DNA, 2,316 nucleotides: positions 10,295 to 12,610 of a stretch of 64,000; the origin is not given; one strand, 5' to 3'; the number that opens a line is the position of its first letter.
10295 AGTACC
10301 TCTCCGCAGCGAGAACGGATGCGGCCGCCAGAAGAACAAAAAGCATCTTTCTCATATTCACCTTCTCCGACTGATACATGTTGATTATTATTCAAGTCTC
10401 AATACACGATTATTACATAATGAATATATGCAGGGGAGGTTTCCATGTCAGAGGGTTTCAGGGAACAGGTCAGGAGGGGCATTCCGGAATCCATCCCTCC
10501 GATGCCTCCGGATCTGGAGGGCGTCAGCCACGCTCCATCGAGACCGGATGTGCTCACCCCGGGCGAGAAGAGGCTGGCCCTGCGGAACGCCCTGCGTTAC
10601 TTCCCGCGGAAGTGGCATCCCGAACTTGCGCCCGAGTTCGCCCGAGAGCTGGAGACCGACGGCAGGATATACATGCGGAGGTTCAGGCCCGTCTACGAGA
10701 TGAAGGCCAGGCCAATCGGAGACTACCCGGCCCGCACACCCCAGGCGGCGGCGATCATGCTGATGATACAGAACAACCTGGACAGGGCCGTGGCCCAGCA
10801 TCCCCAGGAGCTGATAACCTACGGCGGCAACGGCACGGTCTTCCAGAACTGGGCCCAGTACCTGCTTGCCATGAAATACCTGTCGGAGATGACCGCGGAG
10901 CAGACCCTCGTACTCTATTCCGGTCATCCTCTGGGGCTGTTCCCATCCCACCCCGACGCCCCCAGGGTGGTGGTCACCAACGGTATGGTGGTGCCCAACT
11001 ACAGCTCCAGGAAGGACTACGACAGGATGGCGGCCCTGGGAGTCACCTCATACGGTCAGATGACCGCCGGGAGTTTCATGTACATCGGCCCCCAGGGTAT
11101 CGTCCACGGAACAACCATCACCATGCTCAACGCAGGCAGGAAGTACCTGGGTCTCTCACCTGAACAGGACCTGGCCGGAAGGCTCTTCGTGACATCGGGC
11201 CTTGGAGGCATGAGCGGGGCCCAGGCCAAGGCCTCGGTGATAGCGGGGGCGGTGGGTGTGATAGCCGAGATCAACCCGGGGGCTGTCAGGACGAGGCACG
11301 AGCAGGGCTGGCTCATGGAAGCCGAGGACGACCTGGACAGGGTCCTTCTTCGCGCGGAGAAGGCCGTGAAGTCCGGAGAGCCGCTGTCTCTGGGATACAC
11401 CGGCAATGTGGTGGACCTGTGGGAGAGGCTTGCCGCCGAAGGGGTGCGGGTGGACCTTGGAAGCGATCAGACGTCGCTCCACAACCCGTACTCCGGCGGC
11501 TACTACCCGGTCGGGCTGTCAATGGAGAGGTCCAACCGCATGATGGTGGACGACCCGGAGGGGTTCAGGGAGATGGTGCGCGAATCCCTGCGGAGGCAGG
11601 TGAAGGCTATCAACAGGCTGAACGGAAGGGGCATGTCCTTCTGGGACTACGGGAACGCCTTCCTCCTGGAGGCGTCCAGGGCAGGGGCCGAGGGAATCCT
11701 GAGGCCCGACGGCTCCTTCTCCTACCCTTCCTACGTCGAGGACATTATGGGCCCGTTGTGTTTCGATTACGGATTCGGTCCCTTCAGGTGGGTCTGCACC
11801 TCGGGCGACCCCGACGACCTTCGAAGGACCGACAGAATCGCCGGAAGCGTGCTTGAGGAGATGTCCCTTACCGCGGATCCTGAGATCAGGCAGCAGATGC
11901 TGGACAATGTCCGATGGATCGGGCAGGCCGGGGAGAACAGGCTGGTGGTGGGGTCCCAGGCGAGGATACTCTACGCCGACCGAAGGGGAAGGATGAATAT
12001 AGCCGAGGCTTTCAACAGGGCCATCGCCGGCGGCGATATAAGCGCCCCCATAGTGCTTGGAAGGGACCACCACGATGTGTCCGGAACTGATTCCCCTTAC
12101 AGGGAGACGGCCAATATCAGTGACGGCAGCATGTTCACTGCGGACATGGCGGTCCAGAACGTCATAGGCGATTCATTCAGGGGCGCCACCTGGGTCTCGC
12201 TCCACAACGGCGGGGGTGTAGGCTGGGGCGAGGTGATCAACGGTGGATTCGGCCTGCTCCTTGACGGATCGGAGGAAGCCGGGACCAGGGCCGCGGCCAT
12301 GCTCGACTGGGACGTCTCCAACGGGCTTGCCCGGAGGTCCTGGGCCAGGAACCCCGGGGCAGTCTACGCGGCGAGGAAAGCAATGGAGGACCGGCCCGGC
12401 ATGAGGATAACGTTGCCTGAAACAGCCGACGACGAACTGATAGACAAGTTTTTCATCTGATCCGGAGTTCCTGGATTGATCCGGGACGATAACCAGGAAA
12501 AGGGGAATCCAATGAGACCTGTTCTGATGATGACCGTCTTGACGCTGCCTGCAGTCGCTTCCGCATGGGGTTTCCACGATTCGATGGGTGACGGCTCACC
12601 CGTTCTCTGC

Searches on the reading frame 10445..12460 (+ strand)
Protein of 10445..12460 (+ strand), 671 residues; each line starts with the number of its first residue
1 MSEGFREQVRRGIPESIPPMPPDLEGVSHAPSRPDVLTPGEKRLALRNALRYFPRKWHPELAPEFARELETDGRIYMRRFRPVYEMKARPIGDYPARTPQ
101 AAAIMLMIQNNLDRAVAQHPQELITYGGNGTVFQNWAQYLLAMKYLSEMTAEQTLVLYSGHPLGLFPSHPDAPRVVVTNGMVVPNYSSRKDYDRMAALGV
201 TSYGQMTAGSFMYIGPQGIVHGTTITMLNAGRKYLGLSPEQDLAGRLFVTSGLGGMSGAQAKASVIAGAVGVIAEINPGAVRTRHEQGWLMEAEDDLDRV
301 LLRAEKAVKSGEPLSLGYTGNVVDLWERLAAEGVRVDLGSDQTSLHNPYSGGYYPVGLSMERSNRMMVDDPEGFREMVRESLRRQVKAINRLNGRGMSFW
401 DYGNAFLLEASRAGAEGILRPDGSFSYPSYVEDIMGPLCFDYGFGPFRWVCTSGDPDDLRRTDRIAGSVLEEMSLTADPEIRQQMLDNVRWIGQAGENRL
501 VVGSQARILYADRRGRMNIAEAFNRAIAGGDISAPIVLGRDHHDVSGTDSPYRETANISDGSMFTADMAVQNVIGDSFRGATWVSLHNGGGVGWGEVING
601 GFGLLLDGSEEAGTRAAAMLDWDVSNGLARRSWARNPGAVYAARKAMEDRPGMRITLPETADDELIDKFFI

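Call 78: search_protein_families(library=pfam, proteins=[window:10445-12460:+], max_evalue=0.001)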
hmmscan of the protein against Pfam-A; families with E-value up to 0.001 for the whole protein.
window:10445-12460:+ (671 aa): 3 families
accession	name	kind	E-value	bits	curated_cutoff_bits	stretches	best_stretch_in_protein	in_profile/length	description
PF17392.7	Urocanase_C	-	1.1e-82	276.7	23.6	1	440-644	3-195/196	Urocanase C-terminal domain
PF01175.24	Urocanase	-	1.3e-80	270.4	23.2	1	215-434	1-209/209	Urocanase Rossmann-like domain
PF17391.7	Urocanase_N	-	3.2e-55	185.8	23.2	1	86-212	1-127/127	Urocanase N-terminal domain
